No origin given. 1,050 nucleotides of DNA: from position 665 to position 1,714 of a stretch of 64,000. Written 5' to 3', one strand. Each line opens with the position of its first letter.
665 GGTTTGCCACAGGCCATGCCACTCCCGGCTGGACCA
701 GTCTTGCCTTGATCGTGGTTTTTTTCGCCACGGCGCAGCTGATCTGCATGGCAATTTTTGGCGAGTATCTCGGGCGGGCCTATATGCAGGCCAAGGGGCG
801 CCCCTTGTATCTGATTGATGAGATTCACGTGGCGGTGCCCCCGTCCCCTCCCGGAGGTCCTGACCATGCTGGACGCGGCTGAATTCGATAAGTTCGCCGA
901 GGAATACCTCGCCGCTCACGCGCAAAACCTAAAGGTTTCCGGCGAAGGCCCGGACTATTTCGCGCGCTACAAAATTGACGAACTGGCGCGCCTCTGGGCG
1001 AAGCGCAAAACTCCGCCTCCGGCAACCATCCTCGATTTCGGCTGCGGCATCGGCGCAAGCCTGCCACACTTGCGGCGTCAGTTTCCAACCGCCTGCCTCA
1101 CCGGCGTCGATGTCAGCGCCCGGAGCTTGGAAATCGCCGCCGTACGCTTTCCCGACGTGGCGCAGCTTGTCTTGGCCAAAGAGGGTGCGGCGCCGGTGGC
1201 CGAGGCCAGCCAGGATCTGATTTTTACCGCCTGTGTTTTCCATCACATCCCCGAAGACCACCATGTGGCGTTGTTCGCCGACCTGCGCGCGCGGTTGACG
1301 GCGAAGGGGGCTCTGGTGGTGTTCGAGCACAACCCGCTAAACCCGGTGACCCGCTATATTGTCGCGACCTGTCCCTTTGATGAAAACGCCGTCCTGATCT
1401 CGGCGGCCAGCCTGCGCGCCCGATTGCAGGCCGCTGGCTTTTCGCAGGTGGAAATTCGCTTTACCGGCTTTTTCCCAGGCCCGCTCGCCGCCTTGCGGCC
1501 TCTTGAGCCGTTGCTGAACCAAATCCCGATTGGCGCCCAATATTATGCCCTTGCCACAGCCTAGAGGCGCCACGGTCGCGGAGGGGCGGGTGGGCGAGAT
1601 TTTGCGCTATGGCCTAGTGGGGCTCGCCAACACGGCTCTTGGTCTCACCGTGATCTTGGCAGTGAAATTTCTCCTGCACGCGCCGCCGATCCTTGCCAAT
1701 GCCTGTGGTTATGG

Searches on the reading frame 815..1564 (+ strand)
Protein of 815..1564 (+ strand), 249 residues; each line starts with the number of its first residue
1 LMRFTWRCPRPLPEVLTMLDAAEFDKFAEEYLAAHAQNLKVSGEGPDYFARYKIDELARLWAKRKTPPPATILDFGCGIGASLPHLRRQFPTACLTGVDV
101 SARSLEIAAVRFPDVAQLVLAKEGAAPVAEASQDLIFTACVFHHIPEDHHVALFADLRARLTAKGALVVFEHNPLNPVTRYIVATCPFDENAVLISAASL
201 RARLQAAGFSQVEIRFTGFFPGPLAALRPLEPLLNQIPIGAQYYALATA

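Call 86: search_protein_families(library=pfam, proteins=[window:815-1564:+], max_evalue=0.0001)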
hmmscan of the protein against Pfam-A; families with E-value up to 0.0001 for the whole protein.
window:815-1564:+ (249 aa): 6 families
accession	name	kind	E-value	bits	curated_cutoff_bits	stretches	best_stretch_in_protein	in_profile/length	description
PF13489.12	Methyltransf_23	-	7.9e-15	55.4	27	1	51-212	7-162/164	Methyltransferase domain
PF13649.12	Methyltransf_25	-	2e-13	51.3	27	1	72-165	1-97/97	Methyltransferase domain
PF08242.18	Methyltransf_12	-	3.3e-12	47.4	30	1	73-166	1-97/98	Methyltransferase domain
PF08241.18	Methyltransf_11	-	6.1e-11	43.3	21.2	1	73-168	1-94/95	Methyltransferase domain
PF05175.20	MTS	-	2.4e-07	31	23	1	46-173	8-142/170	Methyltransferase small domain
PF13847.12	Methyltransf_31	-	1.2e-06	28.8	27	1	71-173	6-113/145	Methyltransferase domain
